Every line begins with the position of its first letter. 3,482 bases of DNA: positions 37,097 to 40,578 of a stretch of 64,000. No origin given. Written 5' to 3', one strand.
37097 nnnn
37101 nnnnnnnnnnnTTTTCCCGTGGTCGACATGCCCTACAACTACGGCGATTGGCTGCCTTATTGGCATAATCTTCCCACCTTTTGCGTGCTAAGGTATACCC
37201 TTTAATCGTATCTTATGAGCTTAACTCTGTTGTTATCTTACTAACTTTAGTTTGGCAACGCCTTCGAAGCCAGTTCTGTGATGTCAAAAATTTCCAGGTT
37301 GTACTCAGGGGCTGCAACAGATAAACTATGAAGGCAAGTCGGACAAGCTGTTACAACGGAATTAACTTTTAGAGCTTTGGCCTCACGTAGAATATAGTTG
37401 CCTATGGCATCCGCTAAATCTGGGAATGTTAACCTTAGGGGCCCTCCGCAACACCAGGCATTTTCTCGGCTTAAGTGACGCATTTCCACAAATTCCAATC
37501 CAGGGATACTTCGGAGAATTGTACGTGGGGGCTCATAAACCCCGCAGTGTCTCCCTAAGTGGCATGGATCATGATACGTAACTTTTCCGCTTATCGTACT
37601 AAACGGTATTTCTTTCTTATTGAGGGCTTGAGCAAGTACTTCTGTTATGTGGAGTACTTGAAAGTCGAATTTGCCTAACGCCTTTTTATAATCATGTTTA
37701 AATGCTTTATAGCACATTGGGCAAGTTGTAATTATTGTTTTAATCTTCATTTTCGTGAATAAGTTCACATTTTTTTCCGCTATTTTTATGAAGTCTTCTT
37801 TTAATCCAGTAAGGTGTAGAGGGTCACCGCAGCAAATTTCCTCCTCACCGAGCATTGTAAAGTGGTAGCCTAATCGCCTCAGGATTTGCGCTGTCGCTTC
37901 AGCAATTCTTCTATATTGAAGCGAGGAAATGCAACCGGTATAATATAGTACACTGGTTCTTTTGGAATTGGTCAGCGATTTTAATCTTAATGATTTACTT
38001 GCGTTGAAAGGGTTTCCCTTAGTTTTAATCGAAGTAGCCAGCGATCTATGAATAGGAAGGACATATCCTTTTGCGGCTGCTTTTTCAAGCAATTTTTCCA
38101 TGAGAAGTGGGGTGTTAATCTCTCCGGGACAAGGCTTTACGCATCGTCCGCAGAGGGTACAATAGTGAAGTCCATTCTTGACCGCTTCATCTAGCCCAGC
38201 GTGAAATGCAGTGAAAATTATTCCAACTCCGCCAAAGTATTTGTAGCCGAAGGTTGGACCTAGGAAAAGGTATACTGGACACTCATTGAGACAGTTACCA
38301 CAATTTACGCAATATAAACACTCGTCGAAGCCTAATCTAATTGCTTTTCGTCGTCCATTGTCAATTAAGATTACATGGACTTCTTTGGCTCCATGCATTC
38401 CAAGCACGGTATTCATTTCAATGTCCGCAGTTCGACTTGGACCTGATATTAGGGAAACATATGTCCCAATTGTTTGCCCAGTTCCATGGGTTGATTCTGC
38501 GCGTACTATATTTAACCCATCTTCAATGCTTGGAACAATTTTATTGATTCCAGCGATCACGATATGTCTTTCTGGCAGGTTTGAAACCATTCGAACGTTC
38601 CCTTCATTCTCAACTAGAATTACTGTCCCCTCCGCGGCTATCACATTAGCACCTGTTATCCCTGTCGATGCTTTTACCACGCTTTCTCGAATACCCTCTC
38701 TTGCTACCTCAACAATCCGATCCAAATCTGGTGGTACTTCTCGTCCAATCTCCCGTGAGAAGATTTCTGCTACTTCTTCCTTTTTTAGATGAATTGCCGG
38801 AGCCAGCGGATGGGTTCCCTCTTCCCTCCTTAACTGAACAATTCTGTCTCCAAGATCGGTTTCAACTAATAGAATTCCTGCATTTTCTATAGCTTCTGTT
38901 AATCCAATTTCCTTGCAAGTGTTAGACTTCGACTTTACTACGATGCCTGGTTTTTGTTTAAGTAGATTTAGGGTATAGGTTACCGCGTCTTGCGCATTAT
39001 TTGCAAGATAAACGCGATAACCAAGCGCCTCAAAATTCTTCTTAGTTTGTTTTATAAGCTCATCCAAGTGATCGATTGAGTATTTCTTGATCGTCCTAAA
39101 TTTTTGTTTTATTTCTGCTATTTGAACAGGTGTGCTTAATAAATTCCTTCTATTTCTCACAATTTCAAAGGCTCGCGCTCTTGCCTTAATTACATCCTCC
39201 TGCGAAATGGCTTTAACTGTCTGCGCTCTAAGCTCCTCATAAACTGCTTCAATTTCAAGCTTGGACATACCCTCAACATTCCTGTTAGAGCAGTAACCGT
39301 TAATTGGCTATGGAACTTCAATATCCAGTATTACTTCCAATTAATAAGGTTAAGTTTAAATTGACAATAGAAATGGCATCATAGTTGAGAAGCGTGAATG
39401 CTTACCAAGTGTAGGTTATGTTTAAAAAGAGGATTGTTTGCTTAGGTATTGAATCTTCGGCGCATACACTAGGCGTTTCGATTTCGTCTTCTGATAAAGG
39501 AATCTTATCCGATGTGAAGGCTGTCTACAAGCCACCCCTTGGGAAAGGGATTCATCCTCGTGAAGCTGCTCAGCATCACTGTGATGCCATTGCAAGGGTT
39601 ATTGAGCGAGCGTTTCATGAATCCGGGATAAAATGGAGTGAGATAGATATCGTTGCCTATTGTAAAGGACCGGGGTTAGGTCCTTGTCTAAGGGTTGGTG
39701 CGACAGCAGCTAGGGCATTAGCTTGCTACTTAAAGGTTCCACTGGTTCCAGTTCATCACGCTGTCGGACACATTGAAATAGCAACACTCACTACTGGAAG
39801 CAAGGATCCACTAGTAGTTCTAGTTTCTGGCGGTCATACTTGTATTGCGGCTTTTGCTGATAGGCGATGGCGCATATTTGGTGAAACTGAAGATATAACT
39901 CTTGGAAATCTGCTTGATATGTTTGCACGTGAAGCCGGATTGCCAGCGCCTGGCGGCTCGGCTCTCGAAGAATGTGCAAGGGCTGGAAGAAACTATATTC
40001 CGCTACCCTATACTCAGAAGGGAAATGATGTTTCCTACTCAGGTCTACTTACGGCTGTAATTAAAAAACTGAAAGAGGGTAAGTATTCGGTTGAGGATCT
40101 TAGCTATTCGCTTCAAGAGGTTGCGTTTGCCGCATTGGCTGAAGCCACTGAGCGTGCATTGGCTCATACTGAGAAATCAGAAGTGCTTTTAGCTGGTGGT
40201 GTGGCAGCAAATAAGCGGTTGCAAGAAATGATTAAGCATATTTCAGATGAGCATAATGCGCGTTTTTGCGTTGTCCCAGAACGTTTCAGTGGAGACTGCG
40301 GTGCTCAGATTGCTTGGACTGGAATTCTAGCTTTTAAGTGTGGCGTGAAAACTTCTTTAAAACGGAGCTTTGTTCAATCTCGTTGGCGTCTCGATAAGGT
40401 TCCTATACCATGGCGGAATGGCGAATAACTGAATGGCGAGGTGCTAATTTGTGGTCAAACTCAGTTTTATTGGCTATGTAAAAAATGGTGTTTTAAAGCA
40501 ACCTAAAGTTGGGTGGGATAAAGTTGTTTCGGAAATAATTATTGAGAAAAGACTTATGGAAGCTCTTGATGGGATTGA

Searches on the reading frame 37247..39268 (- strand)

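Call 28: search_protein_families(library=pfam, proteins=[window:37247-39268:-], max_evalue=0.001)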
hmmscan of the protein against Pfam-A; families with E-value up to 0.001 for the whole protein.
window:37247-39268:- (673 aa): 7 families
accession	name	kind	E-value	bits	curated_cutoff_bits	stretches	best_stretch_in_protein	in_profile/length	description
PF02589.21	LUD_dom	-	1.2e-52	178.8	22.6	1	72-302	1-189/189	LUD domain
PF02754.22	CCG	-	2.6e-33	114.4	20.6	2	563-649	1-84/85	Cysteine-rich domain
PF13183.11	Fer4_8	-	3e-11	44.1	27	1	317-384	2-68/68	4Fe-4S dicluster domain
PF13534.11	Fer4_17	-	1.8e-05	25.6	22.2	1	320-385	2-61/61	4Fe-4S dicluster domain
PF12838.12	Fer4_7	-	5.4e-05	24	27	1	320-381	2-49/52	4Fe-4S dicluster domain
PF13237.11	Fer4_10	-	0.00044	20.6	25.5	1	319-381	8-53/53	4Fe-4S dicluster domain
PF13187.11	Fer4_9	-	0.00049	20.5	27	1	319-383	1-50/52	4Fe-4S dicluster domain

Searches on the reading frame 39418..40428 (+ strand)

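Call 28: search_protein_families(library=pfam, proteins=[window:39418-40428:+], max_evalue=0.001)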
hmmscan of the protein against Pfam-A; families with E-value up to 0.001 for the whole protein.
window:39418-40428:+ (336 aa): 2 families
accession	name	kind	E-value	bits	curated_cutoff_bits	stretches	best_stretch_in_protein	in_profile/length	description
PF00814.31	TsaD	-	2.8e-76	257.2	24.8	1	30-300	3-264/264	tRNA N6-adenosine threonylcarbamoyltransferase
PF22521.2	HypF_C_2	-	2.3e-08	34.5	27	1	181-285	121-226/241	Carbamoyltransferase, Kae1-like Domain, second subdomain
